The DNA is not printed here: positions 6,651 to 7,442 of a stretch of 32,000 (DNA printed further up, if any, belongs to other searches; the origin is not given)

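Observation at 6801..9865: CcmE with Cys/Phe (CPSKF) in place of the heme-binding His/Tyr, coexisting with a CcmH, plus an extra CxxC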

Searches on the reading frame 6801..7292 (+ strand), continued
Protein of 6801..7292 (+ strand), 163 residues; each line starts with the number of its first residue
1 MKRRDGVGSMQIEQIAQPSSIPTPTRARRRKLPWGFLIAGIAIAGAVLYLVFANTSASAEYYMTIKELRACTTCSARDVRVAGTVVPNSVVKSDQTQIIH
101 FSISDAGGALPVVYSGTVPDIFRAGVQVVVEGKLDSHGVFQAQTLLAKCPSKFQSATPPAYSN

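Call 39: list_cluster_members(proteins=[P0126, P0127, P0129, P0130, P0131, P0133, P0137, P0140, P0192, P0139])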
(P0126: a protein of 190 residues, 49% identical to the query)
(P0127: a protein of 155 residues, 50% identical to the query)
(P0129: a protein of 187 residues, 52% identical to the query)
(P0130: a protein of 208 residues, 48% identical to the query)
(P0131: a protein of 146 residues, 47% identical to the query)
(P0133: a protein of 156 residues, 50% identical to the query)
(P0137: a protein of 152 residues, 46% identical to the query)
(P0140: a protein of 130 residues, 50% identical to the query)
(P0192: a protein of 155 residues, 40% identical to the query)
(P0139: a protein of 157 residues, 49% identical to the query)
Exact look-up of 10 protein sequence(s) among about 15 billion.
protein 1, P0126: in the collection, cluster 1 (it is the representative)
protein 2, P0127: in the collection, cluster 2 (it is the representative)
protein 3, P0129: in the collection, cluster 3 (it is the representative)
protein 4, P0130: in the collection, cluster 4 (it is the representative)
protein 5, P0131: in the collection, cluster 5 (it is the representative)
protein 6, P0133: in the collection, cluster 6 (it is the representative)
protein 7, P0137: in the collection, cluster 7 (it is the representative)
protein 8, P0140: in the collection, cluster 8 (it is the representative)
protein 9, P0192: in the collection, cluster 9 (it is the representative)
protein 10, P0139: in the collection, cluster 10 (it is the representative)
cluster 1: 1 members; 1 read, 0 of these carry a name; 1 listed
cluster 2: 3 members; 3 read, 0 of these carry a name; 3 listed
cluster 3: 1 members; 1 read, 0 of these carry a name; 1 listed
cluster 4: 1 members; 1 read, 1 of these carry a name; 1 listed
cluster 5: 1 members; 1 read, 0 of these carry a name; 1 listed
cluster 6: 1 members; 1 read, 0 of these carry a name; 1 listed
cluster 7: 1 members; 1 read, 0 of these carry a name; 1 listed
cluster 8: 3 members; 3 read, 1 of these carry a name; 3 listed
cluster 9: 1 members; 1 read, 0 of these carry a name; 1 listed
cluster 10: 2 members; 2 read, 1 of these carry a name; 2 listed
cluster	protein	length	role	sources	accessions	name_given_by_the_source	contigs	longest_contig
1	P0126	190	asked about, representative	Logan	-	-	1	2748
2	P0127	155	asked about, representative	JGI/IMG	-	-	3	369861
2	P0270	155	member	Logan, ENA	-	-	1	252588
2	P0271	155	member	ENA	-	-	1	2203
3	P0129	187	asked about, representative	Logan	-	-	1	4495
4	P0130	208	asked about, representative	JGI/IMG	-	cytochrome c-type biogenesis protein CcmE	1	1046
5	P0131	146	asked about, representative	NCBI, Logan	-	-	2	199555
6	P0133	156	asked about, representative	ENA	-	-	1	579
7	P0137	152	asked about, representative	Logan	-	-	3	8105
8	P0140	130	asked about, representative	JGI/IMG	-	cytochrome c-type biogenesis protein CcmE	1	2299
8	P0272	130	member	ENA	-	-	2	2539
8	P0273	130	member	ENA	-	-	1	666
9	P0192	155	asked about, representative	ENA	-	-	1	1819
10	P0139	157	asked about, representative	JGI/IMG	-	cytochrome c-type biogenesis protein CcmE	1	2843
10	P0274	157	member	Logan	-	-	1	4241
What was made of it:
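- Tried and rejected: The cluster-member look-up returned no taxonomy (call 39).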

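Call 40: find_encoding_contigs(protein=P0127, flank=10000, max_places=2)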
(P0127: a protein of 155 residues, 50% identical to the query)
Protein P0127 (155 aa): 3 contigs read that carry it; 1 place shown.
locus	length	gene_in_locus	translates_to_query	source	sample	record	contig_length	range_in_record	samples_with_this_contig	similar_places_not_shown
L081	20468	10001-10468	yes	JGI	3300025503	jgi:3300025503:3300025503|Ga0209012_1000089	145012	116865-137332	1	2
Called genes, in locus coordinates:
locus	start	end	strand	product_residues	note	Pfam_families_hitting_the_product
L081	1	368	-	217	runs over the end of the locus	PF01867:Cas_Cas1 (weak)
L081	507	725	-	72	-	PF07927:HicA_toxin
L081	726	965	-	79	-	PF21748:UPF0150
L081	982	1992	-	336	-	-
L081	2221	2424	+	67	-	-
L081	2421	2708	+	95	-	PF13546:DDE_5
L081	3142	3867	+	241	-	PF02585:PIG-L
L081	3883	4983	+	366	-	PF01883:FeS_assembly_P, PF00142:Fer4_NifH (faint), PF01656:CbiA, PF02374:ArsA_ATPase (faint), PF09140:MipZ (weak), PF10609:ParA, PF13614:AAA_31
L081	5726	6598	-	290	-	PF00528:BPD_transp_1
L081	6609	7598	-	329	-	PF00528:BPD_transp_1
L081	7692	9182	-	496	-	PF01547:SBP_bac_1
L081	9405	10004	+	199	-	PF00578:AhpC-TSA, PF08534:Redoxin, PF00085:Thioredoxin, PF13905:Thioredoxin_8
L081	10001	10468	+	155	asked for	PF03100:CcmE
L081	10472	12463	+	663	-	PF01578:Cytochrom_C_asm, PF16327:CcmF_C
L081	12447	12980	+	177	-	PF03918:CcmH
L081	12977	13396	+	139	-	PF12773:DZR (weak), PF13248:Zn_ribbon_3, PF24463:DUF7577 (weak), PF13240:Zn_Ribbon_1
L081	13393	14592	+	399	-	-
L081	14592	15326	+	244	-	PF00005:ABC_tran, PF13304:AAA_21 (weak)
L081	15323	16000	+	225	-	PF01061:ABC2_membrane, PF03379:CcmB, PF12698:ABC2_membrane_3 (weak)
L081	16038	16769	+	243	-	PF01578:Cytochrom_C_asm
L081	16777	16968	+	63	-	-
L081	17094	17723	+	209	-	PF13580:SIS_2, PF01380:SIS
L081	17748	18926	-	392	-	PF08495:FIST, PF10442:FIST_C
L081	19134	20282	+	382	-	PF13489:Methyltransf_23, PF13847:Methyltransf_31, PF08241:Methyltransf_11, PF08242:Methyltransf_12, PF13649:Methyltransf_25, PF00293:NUDIX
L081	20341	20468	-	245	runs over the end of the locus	PF00106:adh_short, PF08659:KR, PF13561:adh_short_C2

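Call 41: predict_structure(alignment_id=A4)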
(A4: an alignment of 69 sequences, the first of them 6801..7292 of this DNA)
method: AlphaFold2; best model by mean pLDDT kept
length: 163 residues; sequences in the alignment: 69
mean_pLDDT: 85.0   pTM: 0.63
mean pLDDT of the five models: 85.0, 83.7, 83.5, 83.0, 82.2
residues with pLDDT >= 90: 99; 70-90: 27; 50-70: 35; < 50: 2
segments of 3 or more residues with pLDDT < 50: none
pLDDT, mean of each block of 10 residues (from residue 1): 60 55 62 90 97 77 93 91 97 96 97 95 95 96 91 69 74
secondary structure, 60 per line:
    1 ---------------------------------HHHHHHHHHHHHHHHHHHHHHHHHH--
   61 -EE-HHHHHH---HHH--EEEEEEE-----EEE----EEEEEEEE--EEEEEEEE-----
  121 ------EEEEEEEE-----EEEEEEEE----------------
elements in order: H34-58 H65-70 E79-85 E91-93 E98-105 E108-115 E127-134 E140-147
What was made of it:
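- On Thioredoxin-like redox-active CxxC site: No thioredoxin fold: the pair sits in a linker loop (call 41).
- It lies in a confidently modelled juxtamembrane loop, pLDDT about 91-93 (call 41).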

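Call 45: find_related_loci(query=A5, collection=metagenome_contigs, flank=10000)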
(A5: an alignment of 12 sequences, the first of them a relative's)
Query A5 (155 aa) in metagenome_contigs; peptide patterns used: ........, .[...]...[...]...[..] (x = any residue, [..] = any of these).
600 stretches matched a pattern (row limit reached: there are more); 543 encode a relative of the query (tblastn E <= 1e-3); the best 80 are kept; 80 distinct loci.
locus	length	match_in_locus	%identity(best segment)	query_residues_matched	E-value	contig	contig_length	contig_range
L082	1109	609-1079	83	1-155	2e-81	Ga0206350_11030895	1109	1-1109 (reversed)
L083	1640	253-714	69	1-155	3e-69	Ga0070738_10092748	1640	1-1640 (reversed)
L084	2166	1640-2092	68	1-152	2e-65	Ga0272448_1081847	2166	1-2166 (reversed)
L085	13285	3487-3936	63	2-152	8e-61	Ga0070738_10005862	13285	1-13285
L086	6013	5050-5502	71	1-152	7e-60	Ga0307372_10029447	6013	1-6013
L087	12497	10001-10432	66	9-153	6e-54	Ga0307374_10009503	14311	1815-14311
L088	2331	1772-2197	66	11-153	1e-52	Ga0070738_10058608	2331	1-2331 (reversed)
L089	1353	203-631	68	12-155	5e-50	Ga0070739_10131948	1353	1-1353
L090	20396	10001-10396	57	19-151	3e-44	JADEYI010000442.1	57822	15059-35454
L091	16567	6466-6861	56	19-151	2e-43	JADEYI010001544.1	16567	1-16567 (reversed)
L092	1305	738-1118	56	25-151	1e-42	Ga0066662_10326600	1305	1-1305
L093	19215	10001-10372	56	28-151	1e-39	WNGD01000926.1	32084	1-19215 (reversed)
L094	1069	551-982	50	1-151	1e-41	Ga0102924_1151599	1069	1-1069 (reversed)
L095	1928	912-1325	52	11-155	3e-40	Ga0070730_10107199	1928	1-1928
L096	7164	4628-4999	56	28-151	6e-40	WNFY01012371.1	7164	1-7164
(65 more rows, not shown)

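Call 46: fold_search(model_id=the predicted structure, library=pdb)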
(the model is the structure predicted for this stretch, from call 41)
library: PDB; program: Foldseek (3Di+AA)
matches with E <= 10: 1408; with E <= 0.001: 152
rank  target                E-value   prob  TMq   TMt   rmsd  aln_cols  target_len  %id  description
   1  8ce8_E                2.5e-09  1.00  0.48  0.49   4.8       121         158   32  Cytochrome c maturation complex CcmABCDE (released 2023-09-06)
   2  1sr3_MODEL_1_A        4.8e-08  1.00  0.48  0.67   9.4       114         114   31  Solution structure of the heme chaperone CcmE of Escherichia coli (released 2004-04-06)
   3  1lm0_MODEL_1_A        2.4e-07  1.00  0.45  0.69   3.5        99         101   25  Solution structure and characterization of the heme chaperone CcmE (released 2002-12-25)
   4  1j6q                  1.1e-06  1.00  0.48  0.73   2.8        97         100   29  Solution structure and characterization of the heme chaperone CcmE (released 2002-12-25)
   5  8ppt_A                2.5e-06  1.00  0.44  0.17   2.8        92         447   18  Pyrococcus abyssi DNA polymerase D (PolD) in its editing mode bound to a primer/template substrate containing a mismat (released 2023-12-20)
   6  9f2a_A                2.9e-06  1.00  0.45  0.17   5.5        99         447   17  Pyrococcus abyssi PolD in complex with Rpa2 winged-helix domain class 2 (composite map) (released 2024-12-04)
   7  9hcj_R0               3.4e-06  1.00  0.42  0.04   2.9        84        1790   33  D. discoideum nuclear pore complex (released 2024-12-25)
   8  2kct_MODEL_1_A        7.5e-06  1.00  0.42  0.75   1.7        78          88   36  Solution nmr structure of the ob-fold domain of heme chaperone ccme from desulfovibrio vulgaris. northeast str (released 2009-02-10)
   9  9f29_A                9.5e-06  1.00  0.43  0.17   2.8        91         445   19  Pyrococcus abyssi PolD in complex with Rpa2 winged-helix domain class 1 (composite map) (released 2024-12-04)
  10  6t8h_A                2.6e-05  1.00  0.45  0.18   2.7        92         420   17  Cryo-EM structure of the DNA-bound PolD-PCNA processive complex from P. abyssi (released 2020-03-04)
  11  5zh4_B                3.0e-05  1.00  0.45  0.17   3.8       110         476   14  CRYSTAL STRUCTURE OF PfKRS WITH INHIBITOR CLADO-7 (released 2018-06-27)
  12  6lbu_A                3.2e-05  1.00  0.48  0.42   3.3       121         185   13  Crystal structure of yeast Stn1 and Ten1 (released 2020-07-15)
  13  6kcn_D                3.6e-05  1.00  0.44  0.16   3.9       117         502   15  Crystal structure of plasmodium lysyl-tRNA synthetase in complex with a cladosporin derivative 4 (released 2020-04-08)
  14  8d0b_C                3.6e-05  1.00  0.39  0.50   4.8       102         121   15  Human CST-DNA polymerase alpha/primase preinitiation complex bound to 4xTEL-foldback template (released 2022-06-22)
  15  8c5y_B                4.5e-05  1.00  0.39  0.35   2.7        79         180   19  RPA tetrameric supercomplex from Pyrococcus abyssi (released 2023-05-03)
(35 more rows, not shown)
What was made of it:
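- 6801..7292 (+): ccmE, Cys-type heme chaperone (163 aa; the alternative start at 6828 gives 154 aa). It has an N-terminal TM helix (aa 34-58), a linker with a short helix (65-70), an OB barrel (79-147) and a flexible tail. AF2 model with pLDDT 85; the top Foldseek hits are CcmE structures (calls 41, 46).
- On CcmE (PF03100) heme chaperone: The top Foldseek hits are 8ce8_E, 1sr3 and 2kct (calls 41, 46).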

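Call 55: find_homologous_proteins(query=A5, max_evalue=0.001)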
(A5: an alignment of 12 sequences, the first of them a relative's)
Query A5 (12 sequences) (155 aa, profile of the alignment): 2298 proteins with E <= 0.001 among 8000 candidates; the best 120 are listed.
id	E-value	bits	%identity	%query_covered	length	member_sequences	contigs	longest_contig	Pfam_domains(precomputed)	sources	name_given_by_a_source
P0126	5.7e-56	206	68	91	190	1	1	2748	PF03100.23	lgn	-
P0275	3.4e-55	204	72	74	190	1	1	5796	PF03100.23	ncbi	-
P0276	5.8e-55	203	68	91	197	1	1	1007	PF03100.23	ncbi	-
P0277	7.4e-55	203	68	98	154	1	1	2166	PF03100.23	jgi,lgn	-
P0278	7.6e-55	203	68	93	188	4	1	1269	PF03100.23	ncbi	-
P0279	1.0e-54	202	83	100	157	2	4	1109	PF03100.23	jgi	jgi:cytochrome c-type biogenesis protein CcmE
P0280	1.2e-54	202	65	97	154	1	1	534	PF03100.23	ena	-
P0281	1.8e-54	202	68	99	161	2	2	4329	PF03100.23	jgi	jgi:cytochrome c-type biogenesis protein CcmE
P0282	2.3e-54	201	66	92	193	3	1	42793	PF03100.23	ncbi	-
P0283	2.4e-54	201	68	93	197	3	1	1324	PF03100.23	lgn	-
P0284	3.5e-54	201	63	97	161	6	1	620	PF03100.23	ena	-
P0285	4.3e-54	200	83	100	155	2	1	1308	PF03100.23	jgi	jgi:cytochrome c-type biogenesis protein CcmE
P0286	4.9e-54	200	83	100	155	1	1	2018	PF03100.23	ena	-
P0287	4.9e-54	200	68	94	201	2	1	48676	PF03100.23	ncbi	-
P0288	5.7e-54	200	83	100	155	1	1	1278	PF03100.23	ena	-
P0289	7.3e-54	200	83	100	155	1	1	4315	PF03100.23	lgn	-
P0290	7.5e-54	199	83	100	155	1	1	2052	PF03100.23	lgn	-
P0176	7.6e-54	199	57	74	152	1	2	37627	PF03100.23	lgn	-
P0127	8.2e-54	199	100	100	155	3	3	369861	PF03100.23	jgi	-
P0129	9.4e-54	199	54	79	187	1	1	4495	PF03100.23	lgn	-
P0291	1.4e-53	199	57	67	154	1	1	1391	PF03100.23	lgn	-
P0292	2.4e-53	198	70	98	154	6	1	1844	PF03100.23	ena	-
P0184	2.4e-53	198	46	87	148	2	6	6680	PF03100.23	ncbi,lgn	-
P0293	7.8e-53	196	62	97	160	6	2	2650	PF03100.23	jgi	jgi:cytochrome c-type biogenesis protein CcmE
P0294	8.0e-53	196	70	94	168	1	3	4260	PF03100.23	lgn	-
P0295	8.3e-53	196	79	100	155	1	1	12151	PF03100.23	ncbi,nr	ncbi:MAG TPA: cytochrome c maturation protein CcmE [Chloroflexota bacterium]|nr:cytochrome c maturat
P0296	1.1e-52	196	70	98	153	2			PF03100.23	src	-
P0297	1.2e-52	196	66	99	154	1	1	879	PF03100.23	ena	-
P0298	1.4e-52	195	65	99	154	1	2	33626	PF03100.23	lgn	-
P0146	1.4e-52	195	50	81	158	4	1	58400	PF03100.23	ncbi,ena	-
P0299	1.6e-52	195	54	79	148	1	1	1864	PF03100.23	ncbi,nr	ncbi:MAG TPA: cytochrome c maturation protein CcmE [Dehalococcoidia bacterium]|nr:cytochrome c matur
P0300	1.9e-52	195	65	99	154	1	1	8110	PF03100.23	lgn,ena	-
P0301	2.3e-52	195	62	97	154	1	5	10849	PF03100.23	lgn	-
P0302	2.7e-52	194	65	99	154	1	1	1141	PF03100.23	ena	-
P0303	2.8e-52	194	67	92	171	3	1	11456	PF03100.23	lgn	-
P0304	2.9e-52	194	65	99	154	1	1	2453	PF03100.23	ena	-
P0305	3.8e-52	194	60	78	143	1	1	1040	PF03100.23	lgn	-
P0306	6.2e-52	193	65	100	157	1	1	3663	PF03100.23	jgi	jgi:cytochrome c-type biogenesis protein CcmE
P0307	6.6e-52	193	65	94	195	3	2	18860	PF03100.23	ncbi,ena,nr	ncbi:MAG TPA: cytochrome c maturation protein CcmE [Chloroflexota bacterium]|nr:cytochrome c maturat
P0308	8.0e-52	193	66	100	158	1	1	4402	PF03100.23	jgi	jgi:cytochrome c-type biogenesis protein CcmE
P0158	8.9e-52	193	43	84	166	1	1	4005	PF03100.23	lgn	-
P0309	1.1e-51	192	53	81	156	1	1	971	PF03100.23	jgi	-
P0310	1.4e-51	192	60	77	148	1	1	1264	PF03100.23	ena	-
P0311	1.5e-51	192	64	100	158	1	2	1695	PF03100.23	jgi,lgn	jgi:cytochrome c-type biogenesis protein CcmE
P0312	1.5e-51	192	66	93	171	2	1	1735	PF03100.23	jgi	jgi:cytochrome c-type biogenesis protein CcmE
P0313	2.5e-51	191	61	100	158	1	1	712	PF03100.23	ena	-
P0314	2.6e-51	191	56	78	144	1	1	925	PF03100.23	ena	-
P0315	2.7e-51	191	59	100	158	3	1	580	PF03100.23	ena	-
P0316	2.7e-51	191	49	86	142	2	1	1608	PF03100.23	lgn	-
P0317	2.8e-51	191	50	78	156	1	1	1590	PF03100.23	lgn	-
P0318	3.7e-51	191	62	99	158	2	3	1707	PF03100.23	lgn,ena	-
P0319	3.8e-51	191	63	100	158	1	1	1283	PF03100.23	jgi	jgi:cytochrome c-type biogenesis protein CcmE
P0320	3.9e-51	191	61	100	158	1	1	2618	PF03100.23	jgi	jgi:cytochrome c-type biogenesis protein CcmE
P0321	3.9e-51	191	61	100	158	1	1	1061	PF03100.23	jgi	jgi:cytochrome c-type biogenesis protein CcmE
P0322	4.3e-51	191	59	70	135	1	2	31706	PF03100.23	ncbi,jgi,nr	ncbi:MAG: cytochrome c-type biosis protein CcmE [Chloroflexota bacterium]|jgi:cytochrome c-type biog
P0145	4.5e-51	190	47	79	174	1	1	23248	PF03100.23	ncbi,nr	ncbi:MAG: cytochrome c maturation protein CcmE [Chloroflexi bacterium]|nr:cytochrome c maturation pr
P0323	4.7e-51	190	63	99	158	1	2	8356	PF03100.23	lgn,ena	-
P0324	5.0e-51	190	59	99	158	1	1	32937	PF03100.23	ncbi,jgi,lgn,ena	jgi:cytochrome c-type biogenesis protein CcmE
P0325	5.4e-51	190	60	79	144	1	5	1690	PF03100.23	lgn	-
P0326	5.6e-51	190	61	100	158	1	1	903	PF03100.23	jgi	jgi:cytochrome c-type biogenesis protein CcmE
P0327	5.9e-51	190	63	93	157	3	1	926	PF03100.23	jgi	jgi:cytochrome c-type biogenesis protein CcmE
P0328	6.0e-51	190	63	100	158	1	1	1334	PF03100.23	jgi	jgi:cytochrome c-type biogenesis protein CcmE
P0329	6.5e-51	190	57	65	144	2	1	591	PF03100.23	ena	-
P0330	7.3e-51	190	46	86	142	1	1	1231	PF03100.23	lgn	-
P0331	7.6e-51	190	54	65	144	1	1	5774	PF03100.23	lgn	-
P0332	9.7e-51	189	51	81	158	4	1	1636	PF03100.23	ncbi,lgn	-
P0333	1.0e-50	189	52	79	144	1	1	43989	PF03100.23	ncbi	-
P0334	1.0e-50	189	59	70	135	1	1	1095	PF03100.23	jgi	jgi:cytochrome c-type biogenesis protein CcmE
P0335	1.1e-50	189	51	91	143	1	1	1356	PF03100.23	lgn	-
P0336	1.1e-50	189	63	100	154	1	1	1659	PF03100.23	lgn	-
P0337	1.2e-50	189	54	79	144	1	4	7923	PF03100.23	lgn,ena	-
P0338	1.6e-50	189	57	71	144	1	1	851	PF03100.23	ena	-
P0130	1.7e-50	189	48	91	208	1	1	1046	PF03100.23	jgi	jgi:cytochrome c-type biogenesis protein CcmE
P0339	1.8e-50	189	48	79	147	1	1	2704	PF03100.23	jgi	jgi:cytochrome c-type biogenesis protein CcmE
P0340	1.9e-50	188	61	97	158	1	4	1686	PF03100.23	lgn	-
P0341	2.0e-50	188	65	100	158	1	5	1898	PF03100.23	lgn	-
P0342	2.0e-50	188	65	100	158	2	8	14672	PF03100.23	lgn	-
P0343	2.1e-50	188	55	80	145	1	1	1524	PF03100.23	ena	-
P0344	2.2e-50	188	44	89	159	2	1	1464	PF03100.23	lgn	-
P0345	2.2e-50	188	56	79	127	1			PF03100.23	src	-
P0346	2.2e-50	188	45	80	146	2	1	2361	PF03100.23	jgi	jgi:cytochrome c-type biogenesis protein CcmE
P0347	2.2e-50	188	66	98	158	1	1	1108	PF03100.23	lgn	-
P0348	2.4e-50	188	63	93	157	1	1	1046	PF03100.23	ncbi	-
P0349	2.5e-50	188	62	100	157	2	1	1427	PF03100.23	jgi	jgi:cytochrome c-type biogenesis protein CcmE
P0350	2.9e-50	188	62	100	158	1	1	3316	PF03100.23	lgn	-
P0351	3.0e-50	188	48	87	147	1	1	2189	PF03100.23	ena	-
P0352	3.0e-50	188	64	97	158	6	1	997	PF03100.23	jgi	jgi:cytochrome c-type biogenesis protein CcmE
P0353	3.1e-50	188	50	81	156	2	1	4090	PF03100.23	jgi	jgi:cytochrome c-type biogenesis protein CcmE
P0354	3.3e-50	188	55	78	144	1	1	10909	PF03100.23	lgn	-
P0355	4.2e-50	187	63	100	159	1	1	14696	PF03100.23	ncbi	-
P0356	6.3e-50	187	62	96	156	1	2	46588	PF03100.23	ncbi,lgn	-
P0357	6.5e-50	187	57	65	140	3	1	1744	PF03100.23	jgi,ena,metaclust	metaclust:\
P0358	6.6e-50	187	54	81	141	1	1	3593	PF03100.23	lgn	-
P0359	6.9e-50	187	51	81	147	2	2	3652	PF03100.23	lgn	-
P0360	7.6e-50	186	56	77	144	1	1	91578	PF03100.23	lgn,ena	-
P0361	7.6e-50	186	58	65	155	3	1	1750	PF03100.23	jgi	-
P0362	8.7e-50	186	66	85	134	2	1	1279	PF03100.23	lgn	-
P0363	9.2e-50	186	49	83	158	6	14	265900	PF03100.23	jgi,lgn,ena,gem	jgi:cytochrome c-type biogenesis protein CcmE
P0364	9.3e-50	186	70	76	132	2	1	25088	PF03100.23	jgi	jgi:cytochrome c-type biogenesis protein CcmE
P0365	9.7e-50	186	54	70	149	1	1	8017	PF03100.23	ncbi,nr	ncbi:MAG: cytochrome c maturation protein CcmE [Chloroflexi bacterium]|nr:cytochrome c maturation pr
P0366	1.1e-49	186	50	86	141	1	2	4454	PF03100.23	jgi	-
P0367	1.2e-49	186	47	86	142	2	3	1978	PF03100.23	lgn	-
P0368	1.3e-49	186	48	92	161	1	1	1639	PF03100.23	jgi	jgi:cytochrome c-type biogenesis protein CcmE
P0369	1.3e-49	186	56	65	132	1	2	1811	PF03100.23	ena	-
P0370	1.3e-49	186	55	81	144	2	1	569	PF03100.23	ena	-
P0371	1.3e-49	186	64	85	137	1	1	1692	PF03100.23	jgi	jgi:cytochrome c-type biogenesis protein CcmE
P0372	1.4e-49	186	56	68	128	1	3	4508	PF03100.23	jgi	jgi:cytochrome c-type biogenesis protein CcmE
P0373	1.4e-49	186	49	79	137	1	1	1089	PF03100.23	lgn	-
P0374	1.5e-49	185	54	79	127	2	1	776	PF03100.23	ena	-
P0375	1.6e-49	185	63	99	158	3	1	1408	PF03100.23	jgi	jgi:cytochrome c-type biogenesis protein CcmE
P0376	1.7e-49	185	50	77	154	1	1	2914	PF03100.23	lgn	-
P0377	1.7e-49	185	54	70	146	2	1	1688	PF03100.23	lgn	-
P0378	1.7e-49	185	60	94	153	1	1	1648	PF03100.23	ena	-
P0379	1.8e-49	185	56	65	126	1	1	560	PF03100.23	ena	-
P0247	1.8e-49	185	44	90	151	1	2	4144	PF03100.23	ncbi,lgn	-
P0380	2.5e-49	185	52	79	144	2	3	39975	PF03100.23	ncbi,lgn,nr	ncbi:MAG: cytochrome c maturation protein CcmE [Chloroflexi bacterium]|nr:cytochrome c maturation pr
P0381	2.8e-49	185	64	100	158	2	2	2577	PF03100.23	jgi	jgi:cytochrome c-type biogenesis protein CcmE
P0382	2.8e-49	185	53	68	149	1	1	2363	PF03100.23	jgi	jgi:cytochrome c-type biogenesis protein CcmE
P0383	3.0e-49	185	55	69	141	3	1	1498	PF03100.23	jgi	jgi:cytochrome c-type biogenesis protein CcmE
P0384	3.3e-49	184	51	79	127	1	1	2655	PF03100.23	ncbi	-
